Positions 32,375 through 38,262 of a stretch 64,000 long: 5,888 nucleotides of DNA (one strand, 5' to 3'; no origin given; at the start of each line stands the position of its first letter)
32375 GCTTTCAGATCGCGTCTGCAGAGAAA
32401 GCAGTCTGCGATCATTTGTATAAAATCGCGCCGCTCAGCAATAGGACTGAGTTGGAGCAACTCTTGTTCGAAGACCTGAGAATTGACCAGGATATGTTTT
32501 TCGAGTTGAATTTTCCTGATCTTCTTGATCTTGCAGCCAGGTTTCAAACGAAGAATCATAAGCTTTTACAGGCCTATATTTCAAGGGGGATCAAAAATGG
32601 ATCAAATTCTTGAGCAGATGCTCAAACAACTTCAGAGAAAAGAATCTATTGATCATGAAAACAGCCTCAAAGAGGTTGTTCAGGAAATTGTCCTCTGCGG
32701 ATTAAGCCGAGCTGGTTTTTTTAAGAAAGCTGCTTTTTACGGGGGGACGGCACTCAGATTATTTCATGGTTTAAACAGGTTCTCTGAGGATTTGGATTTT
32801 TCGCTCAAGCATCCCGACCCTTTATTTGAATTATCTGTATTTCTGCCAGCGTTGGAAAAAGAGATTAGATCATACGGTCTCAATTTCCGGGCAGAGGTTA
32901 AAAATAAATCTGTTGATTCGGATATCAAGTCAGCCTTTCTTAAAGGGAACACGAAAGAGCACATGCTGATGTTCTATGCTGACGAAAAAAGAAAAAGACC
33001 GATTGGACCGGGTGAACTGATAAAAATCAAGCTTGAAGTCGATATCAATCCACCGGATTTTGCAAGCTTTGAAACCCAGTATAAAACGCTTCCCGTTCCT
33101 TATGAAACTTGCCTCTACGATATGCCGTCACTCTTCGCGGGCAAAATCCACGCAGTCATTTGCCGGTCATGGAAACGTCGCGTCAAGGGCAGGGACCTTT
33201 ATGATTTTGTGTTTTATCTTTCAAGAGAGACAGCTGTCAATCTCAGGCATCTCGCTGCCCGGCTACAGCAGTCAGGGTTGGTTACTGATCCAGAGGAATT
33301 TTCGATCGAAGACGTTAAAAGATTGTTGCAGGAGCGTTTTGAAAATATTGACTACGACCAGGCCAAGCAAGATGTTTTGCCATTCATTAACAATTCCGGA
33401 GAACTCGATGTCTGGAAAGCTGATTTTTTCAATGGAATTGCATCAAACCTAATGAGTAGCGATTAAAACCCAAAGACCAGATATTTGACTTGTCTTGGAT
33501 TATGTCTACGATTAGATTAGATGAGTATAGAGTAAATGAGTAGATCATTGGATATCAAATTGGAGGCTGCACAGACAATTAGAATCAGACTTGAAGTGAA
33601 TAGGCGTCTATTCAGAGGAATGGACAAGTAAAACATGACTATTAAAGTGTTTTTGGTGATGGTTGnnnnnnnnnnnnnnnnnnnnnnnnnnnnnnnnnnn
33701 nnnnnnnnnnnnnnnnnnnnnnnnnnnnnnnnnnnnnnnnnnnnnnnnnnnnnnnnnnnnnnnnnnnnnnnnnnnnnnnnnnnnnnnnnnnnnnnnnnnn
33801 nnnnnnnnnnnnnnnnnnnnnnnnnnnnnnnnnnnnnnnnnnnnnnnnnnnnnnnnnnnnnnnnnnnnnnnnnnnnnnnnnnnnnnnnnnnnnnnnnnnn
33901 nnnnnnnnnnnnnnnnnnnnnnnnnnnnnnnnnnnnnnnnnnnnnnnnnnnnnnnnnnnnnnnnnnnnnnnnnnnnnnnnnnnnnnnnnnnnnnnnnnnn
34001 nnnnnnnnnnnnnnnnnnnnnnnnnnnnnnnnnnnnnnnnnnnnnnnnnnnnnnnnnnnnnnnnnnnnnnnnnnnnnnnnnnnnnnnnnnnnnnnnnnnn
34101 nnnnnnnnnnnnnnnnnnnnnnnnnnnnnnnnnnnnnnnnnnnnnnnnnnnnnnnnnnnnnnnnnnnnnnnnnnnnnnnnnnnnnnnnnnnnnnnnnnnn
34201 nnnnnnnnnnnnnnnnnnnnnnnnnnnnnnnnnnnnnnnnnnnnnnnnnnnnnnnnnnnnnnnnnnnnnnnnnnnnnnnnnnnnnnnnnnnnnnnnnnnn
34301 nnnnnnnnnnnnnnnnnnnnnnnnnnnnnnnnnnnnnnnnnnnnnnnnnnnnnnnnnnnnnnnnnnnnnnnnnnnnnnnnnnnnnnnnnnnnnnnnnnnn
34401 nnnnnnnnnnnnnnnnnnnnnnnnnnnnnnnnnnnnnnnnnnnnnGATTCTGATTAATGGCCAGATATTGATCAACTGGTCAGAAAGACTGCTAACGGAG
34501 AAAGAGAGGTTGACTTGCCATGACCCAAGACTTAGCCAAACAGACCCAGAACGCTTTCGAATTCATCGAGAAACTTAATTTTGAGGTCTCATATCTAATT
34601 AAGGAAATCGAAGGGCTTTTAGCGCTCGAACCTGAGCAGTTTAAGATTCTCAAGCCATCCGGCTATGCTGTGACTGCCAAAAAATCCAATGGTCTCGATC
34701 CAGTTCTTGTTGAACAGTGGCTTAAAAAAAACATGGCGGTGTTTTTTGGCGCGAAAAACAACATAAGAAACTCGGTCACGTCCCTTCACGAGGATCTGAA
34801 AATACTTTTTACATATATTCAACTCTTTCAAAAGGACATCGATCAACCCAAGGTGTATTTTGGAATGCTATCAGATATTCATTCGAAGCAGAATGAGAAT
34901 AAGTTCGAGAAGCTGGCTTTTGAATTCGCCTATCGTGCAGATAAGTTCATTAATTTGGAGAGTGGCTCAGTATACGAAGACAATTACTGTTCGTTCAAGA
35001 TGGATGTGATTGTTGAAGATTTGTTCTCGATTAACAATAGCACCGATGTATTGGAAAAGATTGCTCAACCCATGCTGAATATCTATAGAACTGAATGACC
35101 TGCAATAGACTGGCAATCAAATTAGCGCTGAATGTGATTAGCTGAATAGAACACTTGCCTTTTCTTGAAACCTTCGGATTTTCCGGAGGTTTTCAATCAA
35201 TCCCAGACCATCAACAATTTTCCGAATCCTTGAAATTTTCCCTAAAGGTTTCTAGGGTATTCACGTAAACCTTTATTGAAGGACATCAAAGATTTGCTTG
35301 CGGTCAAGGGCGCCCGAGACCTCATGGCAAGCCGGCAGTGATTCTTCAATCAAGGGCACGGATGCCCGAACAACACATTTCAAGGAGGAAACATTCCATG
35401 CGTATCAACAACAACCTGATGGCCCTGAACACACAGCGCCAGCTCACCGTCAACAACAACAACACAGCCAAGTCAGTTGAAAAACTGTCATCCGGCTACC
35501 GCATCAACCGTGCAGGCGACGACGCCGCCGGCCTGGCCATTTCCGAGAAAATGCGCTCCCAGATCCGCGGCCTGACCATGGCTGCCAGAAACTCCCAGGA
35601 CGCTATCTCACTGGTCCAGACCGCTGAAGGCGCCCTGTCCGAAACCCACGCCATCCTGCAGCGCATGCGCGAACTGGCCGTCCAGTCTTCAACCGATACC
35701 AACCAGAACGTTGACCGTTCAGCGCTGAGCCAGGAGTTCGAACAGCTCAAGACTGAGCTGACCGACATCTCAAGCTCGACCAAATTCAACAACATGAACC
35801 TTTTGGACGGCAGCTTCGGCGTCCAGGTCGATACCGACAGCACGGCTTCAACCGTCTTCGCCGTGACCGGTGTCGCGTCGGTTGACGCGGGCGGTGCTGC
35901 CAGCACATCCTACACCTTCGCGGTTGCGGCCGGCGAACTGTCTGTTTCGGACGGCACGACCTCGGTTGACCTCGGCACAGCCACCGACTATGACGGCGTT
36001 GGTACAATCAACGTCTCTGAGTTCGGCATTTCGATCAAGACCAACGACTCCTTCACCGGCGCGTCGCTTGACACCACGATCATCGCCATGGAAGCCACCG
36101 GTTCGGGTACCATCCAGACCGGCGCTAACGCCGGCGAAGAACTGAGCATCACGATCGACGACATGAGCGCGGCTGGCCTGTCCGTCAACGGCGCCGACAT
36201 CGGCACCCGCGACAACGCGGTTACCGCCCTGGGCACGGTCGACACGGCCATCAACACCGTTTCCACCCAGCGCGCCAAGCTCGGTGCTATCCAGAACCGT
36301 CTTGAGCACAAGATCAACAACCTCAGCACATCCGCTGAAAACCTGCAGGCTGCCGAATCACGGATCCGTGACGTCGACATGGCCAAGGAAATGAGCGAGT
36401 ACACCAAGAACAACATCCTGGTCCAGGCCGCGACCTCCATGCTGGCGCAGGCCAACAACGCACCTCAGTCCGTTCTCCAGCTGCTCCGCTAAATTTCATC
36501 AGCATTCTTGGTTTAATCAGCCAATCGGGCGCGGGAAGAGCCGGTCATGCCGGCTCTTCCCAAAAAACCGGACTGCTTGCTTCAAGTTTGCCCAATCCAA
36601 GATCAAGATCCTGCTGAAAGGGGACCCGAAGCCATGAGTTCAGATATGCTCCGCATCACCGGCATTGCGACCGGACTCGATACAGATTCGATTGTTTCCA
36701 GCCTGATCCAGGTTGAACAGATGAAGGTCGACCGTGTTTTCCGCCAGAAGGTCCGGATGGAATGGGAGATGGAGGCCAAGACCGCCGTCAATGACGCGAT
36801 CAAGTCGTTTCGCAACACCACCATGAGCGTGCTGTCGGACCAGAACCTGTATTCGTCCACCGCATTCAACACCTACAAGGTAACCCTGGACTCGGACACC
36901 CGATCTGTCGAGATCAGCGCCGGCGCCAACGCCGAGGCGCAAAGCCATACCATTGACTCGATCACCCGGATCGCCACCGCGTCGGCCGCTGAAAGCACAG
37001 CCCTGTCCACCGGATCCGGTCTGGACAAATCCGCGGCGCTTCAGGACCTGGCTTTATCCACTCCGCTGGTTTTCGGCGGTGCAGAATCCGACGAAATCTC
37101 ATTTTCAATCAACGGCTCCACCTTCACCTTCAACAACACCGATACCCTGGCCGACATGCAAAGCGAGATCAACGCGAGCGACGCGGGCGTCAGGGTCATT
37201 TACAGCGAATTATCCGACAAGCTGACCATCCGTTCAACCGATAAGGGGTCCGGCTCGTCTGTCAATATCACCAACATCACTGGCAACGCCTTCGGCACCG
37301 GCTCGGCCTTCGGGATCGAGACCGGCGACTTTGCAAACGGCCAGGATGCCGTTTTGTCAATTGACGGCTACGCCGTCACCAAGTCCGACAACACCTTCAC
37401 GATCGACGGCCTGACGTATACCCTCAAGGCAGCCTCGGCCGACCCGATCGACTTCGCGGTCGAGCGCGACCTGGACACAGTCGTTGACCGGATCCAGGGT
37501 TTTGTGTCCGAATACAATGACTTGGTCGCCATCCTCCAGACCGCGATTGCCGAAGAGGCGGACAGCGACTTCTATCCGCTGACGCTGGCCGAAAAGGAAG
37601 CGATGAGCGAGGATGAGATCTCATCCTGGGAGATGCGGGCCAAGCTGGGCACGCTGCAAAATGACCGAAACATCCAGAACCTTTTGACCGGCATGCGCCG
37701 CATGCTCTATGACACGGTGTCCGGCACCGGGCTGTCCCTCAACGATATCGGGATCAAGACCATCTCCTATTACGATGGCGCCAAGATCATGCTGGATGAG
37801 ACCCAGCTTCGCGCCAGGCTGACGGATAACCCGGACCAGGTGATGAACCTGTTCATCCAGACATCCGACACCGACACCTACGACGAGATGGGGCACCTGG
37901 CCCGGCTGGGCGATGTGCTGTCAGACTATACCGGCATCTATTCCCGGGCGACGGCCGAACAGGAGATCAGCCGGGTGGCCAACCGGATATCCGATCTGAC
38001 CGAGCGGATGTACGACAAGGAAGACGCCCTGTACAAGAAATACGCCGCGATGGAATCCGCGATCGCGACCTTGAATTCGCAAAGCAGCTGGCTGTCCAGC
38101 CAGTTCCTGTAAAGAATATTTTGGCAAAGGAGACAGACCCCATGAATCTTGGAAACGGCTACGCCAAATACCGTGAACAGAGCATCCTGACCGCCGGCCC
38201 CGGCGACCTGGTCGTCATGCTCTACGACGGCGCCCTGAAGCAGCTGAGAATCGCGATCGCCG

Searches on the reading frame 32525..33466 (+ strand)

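Call 49: search_protein_families(library=pfam, proteins=[window:32525-33466:+], max_evalue=0.001)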
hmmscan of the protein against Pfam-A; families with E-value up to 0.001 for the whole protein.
window:32525-33466:+ (313 aa): 1 family
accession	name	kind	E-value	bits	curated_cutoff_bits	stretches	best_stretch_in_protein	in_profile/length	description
PF08843.17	AbiEii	-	5.5e-33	115.3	22.5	1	56-287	2-226/238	Nucleotidyl transferase AbiEii toxin, Type IV TA system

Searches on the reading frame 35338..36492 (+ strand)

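Call 49: search_protein_families(library=pfam, proteins=[window:35338-36492:+], max_evalue=0.001)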
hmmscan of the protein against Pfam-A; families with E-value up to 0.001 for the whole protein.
window:35338-36492:+ (384 aa): 2 families
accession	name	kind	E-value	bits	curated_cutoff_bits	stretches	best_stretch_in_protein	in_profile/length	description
PF00669.25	Flagellin_N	-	4.3e-46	156.9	26.6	1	23-159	1-137/139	Bacterial flagellin N-terminal helical region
PF00700.27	Flagellin_C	-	3.4e-32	111.1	23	1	299-383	2-86/86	Bacterial flagellin C-terminal helical region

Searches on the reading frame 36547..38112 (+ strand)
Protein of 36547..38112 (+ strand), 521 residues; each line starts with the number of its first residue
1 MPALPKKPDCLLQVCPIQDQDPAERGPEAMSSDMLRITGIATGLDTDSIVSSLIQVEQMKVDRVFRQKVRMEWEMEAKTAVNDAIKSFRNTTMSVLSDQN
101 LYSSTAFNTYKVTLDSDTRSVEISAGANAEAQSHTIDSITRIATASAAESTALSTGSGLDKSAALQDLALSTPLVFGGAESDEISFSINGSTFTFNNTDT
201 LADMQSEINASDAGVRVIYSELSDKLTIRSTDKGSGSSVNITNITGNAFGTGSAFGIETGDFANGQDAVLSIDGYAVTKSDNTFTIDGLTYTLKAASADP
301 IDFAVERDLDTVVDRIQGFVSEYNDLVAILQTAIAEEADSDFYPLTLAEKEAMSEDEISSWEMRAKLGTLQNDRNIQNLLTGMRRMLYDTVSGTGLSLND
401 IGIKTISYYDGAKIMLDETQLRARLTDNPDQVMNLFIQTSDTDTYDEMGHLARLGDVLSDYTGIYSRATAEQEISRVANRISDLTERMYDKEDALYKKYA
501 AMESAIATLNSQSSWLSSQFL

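Call 49: search_protein_families(library=pfam, proteins=[window:36547-38112:+], max_evalue=0.001)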
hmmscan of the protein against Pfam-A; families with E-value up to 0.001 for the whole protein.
window:36547-38112:+ (521 aa): 2 families
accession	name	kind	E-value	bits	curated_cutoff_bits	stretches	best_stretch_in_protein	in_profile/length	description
PF07195.17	FliD_C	-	1.1e-41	143.2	25.4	1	265-510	1-235/236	Flagellar hook-associated protein 2 C-terminus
PF02465.23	FliD_N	-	2.8e-15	57.1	24.8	1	42-145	1-96/97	Flagellar hook-associated protein 2 N-terminus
